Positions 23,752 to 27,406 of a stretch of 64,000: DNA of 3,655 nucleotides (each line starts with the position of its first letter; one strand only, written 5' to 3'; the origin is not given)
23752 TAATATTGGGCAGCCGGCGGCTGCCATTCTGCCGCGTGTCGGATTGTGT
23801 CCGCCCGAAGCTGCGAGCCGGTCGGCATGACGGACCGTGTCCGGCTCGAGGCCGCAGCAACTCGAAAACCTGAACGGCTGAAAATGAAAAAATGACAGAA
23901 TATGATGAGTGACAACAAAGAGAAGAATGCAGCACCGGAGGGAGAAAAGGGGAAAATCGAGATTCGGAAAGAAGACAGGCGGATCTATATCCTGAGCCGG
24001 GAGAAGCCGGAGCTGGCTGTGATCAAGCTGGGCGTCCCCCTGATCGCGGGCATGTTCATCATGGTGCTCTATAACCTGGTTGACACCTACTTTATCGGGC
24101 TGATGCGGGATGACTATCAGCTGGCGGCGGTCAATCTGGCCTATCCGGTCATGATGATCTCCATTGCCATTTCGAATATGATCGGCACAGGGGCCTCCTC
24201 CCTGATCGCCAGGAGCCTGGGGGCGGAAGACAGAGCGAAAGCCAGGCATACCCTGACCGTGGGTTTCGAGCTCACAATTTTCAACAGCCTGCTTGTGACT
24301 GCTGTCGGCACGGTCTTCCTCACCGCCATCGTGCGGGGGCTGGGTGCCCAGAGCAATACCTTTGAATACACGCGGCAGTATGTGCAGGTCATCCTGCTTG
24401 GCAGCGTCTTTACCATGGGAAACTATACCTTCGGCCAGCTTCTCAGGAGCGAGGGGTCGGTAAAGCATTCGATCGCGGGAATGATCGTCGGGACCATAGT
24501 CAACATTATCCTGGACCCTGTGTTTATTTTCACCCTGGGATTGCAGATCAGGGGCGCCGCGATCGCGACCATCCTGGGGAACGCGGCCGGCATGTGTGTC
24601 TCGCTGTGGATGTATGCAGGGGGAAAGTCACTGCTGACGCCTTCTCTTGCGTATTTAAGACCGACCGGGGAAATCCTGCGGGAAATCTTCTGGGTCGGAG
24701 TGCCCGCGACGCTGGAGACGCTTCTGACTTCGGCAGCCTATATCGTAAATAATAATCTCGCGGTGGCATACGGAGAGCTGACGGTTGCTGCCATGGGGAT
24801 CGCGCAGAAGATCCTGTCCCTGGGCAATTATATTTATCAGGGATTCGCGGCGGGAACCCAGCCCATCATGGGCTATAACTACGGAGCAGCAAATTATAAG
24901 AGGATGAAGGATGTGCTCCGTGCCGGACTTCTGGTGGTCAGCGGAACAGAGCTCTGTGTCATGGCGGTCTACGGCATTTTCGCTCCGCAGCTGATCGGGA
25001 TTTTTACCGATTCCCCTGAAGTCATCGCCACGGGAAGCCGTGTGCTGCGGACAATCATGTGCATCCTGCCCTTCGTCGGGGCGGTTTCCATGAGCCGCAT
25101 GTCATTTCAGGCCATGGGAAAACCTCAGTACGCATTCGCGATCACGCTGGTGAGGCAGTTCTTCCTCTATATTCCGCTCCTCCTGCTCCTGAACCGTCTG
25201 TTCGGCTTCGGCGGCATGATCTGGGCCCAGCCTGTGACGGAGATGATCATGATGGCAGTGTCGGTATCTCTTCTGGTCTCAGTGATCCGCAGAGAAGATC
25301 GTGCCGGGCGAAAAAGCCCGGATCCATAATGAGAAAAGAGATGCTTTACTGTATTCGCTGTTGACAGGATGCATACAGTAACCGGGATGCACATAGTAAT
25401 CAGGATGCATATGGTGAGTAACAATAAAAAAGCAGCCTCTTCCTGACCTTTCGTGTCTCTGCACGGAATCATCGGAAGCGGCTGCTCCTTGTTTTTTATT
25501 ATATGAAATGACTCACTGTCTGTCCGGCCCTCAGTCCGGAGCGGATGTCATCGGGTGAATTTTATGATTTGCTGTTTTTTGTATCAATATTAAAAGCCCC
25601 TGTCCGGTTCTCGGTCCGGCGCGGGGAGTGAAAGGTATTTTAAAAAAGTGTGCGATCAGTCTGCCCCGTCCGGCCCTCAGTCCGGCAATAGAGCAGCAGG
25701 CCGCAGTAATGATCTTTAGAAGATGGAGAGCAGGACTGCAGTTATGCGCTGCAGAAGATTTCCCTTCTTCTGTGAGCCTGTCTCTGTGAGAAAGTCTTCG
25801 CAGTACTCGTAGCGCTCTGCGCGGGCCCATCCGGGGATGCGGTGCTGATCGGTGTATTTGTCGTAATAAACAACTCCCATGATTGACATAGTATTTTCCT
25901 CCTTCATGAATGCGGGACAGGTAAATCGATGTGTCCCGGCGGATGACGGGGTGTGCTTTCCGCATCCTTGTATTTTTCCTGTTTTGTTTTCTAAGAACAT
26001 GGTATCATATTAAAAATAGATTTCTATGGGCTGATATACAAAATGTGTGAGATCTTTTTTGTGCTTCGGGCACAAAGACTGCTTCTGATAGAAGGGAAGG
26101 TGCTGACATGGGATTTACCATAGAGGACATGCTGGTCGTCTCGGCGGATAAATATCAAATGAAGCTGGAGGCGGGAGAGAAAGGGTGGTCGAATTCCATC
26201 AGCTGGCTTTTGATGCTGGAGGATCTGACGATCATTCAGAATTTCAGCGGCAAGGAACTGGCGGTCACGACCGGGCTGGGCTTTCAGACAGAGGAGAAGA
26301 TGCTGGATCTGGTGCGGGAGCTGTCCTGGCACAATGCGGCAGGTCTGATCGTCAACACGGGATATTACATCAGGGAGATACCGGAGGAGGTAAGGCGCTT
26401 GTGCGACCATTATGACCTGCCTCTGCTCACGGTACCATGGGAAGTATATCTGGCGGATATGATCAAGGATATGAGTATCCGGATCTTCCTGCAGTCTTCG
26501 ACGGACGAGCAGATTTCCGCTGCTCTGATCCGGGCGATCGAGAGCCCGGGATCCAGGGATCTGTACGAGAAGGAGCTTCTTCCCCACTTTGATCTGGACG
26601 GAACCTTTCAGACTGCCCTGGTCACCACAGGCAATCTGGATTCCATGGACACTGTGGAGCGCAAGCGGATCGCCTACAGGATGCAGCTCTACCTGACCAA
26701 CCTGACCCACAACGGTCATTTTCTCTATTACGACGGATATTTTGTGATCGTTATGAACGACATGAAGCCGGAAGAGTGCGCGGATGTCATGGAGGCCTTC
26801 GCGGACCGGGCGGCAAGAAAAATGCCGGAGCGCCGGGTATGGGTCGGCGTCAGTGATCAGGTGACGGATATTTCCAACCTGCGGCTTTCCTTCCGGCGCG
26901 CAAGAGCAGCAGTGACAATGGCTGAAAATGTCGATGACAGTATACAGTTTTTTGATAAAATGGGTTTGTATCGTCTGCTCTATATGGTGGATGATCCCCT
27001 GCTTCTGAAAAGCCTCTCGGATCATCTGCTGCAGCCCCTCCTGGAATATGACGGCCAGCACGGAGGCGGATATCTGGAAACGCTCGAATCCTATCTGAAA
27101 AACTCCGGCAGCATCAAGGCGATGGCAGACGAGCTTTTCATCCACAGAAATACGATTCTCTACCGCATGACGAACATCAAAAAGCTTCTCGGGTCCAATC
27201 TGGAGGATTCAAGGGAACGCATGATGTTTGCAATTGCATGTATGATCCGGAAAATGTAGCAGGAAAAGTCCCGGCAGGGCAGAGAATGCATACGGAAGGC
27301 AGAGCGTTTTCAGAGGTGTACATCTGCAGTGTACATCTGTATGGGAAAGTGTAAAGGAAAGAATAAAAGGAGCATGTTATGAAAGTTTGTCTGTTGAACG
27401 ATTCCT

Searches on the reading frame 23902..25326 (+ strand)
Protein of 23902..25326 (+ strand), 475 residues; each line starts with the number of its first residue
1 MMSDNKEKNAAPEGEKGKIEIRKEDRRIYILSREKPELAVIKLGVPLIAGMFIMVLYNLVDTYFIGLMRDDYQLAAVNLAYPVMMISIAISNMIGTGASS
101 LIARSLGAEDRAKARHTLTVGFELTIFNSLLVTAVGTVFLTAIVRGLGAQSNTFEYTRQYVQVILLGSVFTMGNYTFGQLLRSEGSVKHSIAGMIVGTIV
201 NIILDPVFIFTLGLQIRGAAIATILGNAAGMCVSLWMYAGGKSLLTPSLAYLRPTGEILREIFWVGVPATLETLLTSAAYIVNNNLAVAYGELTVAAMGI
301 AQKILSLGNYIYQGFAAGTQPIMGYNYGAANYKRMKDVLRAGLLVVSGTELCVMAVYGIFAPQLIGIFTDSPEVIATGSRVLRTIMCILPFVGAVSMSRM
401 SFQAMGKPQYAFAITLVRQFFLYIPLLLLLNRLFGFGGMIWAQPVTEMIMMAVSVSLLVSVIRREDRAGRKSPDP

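Call 53: search_protein_families(library=pfam, proteins=[window:23902-25326:+], max_evalue=0.0001)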
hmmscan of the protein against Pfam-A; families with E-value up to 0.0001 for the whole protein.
window:23902-25326:+ (475 aa): 2 families
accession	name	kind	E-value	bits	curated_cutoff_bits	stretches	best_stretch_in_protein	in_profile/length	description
PF01554.23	MatE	-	5.9e-49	166.3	24.9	2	46-207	1-161/161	MatE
PF01943.22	Polysacc_synt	-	6.3e-05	23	28.2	1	30-98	198-265/274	Polysaccharide biosynthesis protein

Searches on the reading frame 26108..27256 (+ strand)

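Call 53: search_protein_families(library=pfam, proteins=[window:26108-27256:+], max_evalue=0.0001)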
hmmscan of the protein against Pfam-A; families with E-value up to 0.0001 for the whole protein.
window:26108-27256:+ (383 aa): 3 families
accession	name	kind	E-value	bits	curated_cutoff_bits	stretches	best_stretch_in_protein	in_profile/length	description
PF07905.16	PucR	-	7.9e-24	84.7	33.5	1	18-123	11-115/118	Purine catabolism regulatory protein-like family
PF13556.12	HTH_30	-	1.5e-19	70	27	1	322-379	1-58/59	PucR C-terminal helix-turn-helix domain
PF17853.6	GGDEF_2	-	5.6e-10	39.9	24.5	1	159-270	15-115/116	GGDEF-like domain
